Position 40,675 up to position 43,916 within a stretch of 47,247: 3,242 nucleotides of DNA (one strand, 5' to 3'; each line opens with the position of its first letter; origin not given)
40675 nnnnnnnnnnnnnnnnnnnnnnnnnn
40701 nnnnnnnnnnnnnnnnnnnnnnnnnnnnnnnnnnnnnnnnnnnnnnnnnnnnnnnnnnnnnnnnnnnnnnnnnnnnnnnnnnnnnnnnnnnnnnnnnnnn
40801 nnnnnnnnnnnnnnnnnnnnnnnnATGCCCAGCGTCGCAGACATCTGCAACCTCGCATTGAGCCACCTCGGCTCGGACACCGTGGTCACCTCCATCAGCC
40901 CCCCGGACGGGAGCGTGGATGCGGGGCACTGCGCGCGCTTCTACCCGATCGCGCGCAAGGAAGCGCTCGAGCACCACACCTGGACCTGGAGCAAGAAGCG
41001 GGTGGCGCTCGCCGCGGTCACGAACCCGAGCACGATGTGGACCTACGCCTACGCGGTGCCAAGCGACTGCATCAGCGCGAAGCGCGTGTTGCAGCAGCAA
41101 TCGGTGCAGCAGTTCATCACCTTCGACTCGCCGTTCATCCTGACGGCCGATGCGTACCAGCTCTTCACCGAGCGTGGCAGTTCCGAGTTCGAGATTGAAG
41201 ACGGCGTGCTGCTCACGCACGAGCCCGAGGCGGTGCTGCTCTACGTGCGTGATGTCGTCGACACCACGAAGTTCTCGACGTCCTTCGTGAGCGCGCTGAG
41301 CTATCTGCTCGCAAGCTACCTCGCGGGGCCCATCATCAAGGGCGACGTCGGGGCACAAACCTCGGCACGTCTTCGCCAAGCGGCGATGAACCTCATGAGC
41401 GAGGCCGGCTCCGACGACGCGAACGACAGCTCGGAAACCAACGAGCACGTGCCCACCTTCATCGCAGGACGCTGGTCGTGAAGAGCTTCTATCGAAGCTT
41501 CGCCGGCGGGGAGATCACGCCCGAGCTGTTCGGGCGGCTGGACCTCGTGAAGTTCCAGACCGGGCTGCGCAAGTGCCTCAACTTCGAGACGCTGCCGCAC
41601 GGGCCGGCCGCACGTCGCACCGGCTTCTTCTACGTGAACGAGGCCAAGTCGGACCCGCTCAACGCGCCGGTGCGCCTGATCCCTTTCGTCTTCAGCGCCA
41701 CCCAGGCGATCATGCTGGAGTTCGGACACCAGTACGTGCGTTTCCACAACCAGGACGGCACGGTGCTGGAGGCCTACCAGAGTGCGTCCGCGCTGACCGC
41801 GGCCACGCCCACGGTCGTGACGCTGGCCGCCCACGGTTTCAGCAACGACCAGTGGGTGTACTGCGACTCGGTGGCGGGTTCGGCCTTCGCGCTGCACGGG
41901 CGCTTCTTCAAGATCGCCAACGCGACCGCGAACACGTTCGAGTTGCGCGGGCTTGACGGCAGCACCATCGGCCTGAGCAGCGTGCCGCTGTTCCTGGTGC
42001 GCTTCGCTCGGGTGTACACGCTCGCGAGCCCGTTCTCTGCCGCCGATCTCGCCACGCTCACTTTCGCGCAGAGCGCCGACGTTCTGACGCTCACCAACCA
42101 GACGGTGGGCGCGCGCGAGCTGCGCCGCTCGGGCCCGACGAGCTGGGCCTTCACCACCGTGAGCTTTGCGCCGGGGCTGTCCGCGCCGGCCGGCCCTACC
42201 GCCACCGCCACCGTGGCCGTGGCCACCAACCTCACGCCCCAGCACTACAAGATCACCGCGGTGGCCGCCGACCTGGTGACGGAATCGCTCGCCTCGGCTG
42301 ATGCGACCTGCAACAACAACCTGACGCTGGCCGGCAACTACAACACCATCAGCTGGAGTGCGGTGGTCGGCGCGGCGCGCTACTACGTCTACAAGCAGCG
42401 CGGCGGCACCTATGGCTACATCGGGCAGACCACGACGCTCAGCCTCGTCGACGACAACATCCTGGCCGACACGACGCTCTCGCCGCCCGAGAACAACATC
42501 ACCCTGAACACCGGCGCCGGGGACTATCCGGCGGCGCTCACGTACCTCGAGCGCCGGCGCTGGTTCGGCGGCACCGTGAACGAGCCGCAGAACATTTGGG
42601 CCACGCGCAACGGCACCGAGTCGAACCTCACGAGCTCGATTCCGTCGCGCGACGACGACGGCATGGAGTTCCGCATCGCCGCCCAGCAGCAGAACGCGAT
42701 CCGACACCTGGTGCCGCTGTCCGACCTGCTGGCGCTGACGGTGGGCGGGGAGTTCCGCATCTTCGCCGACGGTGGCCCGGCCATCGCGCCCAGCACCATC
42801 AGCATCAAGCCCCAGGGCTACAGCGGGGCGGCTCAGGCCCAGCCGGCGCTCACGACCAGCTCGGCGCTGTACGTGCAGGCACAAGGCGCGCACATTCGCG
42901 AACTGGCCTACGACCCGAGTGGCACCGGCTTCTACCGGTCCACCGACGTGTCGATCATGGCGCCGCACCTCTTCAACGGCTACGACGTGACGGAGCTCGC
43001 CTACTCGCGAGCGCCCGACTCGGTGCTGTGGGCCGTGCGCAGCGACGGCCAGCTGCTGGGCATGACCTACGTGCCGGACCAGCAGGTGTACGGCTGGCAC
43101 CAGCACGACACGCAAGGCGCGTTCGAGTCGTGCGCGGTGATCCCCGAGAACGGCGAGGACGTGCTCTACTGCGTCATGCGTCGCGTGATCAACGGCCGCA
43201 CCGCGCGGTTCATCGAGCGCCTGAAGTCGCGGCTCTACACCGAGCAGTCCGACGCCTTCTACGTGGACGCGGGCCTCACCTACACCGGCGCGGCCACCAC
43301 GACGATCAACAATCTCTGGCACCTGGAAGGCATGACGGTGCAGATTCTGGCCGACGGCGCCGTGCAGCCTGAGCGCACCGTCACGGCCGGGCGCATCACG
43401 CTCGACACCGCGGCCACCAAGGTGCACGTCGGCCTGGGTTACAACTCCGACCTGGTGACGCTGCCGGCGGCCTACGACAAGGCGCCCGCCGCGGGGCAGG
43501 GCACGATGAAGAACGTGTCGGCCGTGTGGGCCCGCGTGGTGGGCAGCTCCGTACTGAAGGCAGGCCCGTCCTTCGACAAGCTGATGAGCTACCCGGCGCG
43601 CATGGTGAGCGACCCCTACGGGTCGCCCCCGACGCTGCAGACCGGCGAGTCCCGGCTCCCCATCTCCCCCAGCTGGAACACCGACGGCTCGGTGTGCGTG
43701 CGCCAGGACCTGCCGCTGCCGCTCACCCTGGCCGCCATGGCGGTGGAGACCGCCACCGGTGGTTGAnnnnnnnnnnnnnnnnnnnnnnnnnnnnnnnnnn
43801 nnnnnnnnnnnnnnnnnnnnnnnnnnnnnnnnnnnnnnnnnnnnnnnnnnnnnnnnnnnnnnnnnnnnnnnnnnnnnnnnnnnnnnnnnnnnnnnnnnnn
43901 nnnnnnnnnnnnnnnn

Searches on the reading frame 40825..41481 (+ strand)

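Call 9: search_protein_families(library=phrogs, proteins=[window:40825-41481:+], max_evalue=0.001)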
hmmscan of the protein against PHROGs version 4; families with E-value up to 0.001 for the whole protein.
window:40825-41481:+ (218 aa): 2 families
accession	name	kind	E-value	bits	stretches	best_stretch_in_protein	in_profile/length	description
phrog_394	-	tail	5.1e-43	147.8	1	1-216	1-188/190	tail protein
phrog_9239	-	tail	3.1e-13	50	1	1-98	1-97/741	tail tubular protein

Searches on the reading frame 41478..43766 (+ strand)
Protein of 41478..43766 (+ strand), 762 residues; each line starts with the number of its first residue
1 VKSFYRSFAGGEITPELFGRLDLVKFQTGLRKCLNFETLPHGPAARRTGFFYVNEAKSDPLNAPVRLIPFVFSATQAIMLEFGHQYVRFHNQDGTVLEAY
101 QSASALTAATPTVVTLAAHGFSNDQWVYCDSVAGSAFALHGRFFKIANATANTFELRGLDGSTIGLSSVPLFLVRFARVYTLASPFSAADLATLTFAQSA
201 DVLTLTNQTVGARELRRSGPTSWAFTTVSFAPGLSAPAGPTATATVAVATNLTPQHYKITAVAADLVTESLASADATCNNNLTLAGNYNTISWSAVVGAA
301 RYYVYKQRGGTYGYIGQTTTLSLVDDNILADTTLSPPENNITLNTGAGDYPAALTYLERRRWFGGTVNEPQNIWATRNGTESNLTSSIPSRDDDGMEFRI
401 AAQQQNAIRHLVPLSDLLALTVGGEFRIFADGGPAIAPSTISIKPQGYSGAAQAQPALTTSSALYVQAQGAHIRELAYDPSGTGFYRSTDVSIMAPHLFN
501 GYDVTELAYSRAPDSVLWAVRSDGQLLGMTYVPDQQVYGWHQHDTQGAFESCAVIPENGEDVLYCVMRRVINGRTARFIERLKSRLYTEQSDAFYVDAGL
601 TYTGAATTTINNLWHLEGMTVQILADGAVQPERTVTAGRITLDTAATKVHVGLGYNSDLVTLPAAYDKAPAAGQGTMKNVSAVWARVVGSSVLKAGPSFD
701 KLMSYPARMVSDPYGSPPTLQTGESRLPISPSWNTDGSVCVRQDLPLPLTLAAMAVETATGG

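Call 9: search_protein_families(library=phrogs, proteins=[window:41478-43766:+], max_evalue=0.001)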
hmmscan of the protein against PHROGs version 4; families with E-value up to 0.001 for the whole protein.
window:41478-43766:+ (762 aa): 5 families
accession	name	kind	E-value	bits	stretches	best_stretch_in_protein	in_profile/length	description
phrog_376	-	tail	3.9e-190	634.8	1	5-762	8-711/712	tail protein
phrog_15566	-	tail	9.9e-114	381.8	2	346-608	43-304/552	tail protein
phrog_30010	-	unknown function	7.3e-43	148.1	2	471-606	189-323/517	-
phrog_20269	-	unknown function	8e-35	121.5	1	6-234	8-159/374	-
phrog_584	-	tail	5.9e-06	27.2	1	95-162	15-80/218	major tail protein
